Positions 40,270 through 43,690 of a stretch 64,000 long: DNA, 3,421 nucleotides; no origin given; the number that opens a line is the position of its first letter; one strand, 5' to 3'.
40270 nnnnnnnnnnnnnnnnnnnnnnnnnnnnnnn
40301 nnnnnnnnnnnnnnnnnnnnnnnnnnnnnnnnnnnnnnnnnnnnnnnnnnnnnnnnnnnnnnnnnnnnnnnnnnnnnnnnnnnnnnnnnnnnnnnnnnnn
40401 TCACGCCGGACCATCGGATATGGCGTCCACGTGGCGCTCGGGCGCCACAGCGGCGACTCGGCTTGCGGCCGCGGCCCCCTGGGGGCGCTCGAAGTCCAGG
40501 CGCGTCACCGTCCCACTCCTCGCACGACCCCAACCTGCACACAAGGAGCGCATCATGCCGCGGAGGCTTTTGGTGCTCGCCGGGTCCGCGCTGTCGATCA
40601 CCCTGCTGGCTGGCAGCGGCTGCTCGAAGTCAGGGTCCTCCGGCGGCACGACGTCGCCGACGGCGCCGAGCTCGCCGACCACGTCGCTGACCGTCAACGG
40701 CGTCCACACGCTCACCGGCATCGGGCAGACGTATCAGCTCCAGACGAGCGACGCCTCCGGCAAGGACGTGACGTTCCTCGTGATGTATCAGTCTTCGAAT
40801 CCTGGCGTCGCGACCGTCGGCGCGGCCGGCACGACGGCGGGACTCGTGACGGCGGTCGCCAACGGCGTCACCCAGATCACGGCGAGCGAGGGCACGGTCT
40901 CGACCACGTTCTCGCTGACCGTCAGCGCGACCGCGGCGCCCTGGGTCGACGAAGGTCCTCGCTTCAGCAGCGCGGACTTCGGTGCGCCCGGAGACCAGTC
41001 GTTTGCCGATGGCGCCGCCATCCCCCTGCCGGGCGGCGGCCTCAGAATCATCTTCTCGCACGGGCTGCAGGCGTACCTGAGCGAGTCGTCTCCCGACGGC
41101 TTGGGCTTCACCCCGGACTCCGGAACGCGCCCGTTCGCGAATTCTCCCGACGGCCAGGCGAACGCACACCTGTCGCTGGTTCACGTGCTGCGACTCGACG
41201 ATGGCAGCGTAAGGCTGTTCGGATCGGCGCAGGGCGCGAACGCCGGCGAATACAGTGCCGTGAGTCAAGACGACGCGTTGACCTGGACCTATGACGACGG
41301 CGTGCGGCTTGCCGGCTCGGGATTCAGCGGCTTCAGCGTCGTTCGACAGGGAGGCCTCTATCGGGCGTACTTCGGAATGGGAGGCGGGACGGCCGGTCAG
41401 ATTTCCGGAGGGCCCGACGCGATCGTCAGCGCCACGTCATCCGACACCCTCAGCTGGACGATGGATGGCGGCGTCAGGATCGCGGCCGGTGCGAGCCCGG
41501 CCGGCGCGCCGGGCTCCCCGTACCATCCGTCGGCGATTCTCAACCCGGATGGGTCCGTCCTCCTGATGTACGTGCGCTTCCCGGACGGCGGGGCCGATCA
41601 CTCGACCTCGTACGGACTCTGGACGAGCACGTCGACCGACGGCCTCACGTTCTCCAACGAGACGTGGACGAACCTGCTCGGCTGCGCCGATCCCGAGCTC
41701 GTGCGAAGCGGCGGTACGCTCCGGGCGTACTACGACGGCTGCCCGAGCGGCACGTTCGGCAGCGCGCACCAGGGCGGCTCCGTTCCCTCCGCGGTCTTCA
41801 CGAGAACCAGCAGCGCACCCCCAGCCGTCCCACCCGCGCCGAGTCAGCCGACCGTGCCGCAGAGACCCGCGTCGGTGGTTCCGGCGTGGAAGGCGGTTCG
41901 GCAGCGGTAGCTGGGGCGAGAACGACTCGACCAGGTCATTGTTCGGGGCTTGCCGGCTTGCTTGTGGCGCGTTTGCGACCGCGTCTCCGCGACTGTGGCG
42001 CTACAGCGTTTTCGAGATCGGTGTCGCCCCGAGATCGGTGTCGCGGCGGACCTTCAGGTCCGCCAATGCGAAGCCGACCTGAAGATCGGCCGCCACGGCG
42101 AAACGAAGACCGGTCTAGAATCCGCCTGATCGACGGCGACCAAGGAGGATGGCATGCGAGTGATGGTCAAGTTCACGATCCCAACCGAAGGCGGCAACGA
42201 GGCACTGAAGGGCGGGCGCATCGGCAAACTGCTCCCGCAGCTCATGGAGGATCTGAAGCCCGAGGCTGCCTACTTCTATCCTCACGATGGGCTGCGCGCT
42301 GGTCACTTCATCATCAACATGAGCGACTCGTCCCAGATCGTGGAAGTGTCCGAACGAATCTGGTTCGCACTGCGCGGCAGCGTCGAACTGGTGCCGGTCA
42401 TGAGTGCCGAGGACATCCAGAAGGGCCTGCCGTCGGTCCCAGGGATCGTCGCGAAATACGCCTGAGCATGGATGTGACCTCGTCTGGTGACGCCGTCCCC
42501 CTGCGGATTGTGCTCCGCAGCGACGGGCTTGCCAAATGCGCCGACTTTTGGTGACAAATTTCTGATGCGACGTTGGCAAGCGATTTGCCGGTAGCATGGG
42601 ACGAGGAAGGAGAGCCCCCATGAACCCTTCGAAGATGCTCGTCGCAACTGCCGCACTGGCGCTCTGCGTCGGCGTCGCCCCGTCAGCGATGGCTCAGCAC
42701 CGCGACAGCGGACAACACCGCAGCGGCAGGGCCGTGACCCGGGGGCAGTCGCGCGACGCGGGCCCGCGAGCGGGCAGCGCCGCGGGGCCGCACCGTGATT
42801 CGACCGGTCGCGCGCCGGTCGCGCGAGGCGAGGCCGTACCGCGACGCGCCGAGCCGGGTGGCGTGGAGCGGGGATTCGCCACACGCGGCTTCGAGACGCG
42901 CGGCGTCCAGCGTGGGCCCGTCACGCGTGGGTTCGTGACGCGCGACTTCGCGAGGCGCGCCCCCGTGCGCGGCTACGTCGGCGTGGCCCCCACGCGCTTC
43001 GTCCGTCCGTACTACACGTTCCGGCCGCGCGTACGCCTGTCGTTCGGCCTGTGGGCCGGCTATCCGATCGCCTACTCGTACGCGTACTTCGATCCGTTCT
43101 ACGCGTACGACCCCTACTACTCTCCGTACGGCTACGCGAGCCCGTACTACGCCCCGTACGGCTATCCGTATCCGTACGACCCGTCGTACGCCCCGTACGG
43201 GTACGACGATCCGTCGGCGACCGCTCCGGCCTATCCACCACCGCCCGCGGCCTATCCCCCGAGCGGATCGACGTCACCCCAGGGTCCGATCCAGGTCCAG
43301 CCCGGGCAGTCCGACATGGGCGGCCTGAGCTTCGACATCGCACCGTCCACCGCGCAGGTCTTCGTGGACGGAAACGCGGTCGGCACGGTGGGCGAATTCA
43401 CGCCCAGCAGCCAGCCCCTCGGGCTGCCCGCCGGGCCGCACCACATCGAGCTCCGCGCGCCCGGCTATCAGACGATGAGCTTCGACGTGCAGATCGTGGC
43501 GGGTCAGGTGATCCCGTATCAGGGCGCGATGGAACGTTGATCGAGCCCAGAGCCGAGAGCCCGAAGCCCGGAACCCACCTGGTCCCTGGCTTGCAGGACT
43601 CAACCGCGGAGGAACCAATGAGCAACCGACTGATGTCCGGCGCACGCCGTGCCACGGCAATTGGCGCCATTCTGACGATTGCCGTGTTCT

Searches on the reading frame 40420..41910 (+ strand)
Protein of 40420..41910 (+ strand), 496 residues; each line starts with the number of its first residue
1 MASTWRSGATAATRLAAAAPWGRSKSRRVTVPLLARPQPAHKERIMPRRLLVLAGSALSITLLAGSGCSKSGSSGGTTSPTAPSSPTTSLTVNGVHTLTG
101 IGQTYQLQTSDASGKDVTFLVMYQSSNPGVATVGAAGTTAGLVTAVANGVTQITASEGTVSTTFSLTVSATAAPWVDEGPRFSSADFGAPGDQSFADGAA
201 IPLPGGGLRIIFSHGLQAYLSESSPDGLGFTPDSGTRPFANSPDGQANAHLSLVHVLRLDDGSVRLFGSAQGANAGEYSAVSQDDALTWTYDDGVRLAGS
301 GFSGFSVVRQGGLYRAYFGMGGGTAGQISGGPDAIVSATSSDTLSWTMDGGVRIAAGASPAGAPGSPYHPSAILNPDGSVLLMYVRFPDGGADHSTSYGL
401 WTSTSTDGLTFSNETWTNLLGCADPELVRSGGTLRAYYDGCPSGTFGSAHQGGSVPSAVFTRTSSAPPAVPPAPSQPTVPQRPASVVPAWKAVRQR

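Call 8: search_protein_families(library=pfam, proteins=[window:40420-41910:+], max_evalue=0.01)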
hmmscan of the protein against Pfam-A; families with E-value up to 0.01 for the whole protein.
window:40420-41910:+ (496 aa): 2 families
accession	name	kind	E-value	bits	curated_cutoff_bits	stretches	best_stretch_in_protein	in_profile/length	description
PF22359.2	Big-like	-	7.5e-05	23.3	27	1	121-170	3-48/48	Bacterial Ig-like domain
PF02368.24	Big_2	-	0.00015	22.1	22.8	1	87-168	2-79/79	Bacterial Ig-like domain (group 2)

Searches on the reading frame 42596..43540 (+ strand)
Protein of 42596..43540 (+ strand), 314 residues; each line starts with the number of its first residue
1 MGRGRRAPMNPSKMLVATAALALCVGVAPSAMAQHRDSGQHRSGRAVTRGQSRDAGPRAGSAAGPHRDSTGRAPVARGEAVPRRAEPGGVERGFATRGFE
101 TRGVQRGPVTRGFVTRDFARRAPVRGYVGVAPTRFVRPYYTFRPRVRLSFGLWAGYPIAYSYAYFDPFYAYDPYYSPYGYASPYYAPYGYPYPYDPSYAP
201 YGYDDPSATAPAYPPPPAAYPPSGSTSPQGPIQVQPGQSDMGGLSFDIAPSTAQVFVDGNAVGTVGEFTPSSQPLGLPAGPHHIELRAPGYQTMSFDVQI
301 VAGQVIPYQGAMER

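Call 8: search_protein_families(library=pfam, proteins=[window:42596-43540:+], max_evalue=0.01)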
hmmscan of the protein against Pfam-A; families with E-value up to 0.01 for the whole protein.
window:42596-43540:+ (314 aa): 1 family
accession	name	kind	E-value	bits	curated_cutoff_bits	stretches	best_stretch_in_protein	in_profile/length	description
PF08308.17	PEGA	-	1.1e-05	25.6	20.8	1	249-309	9-64/71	PEGA domain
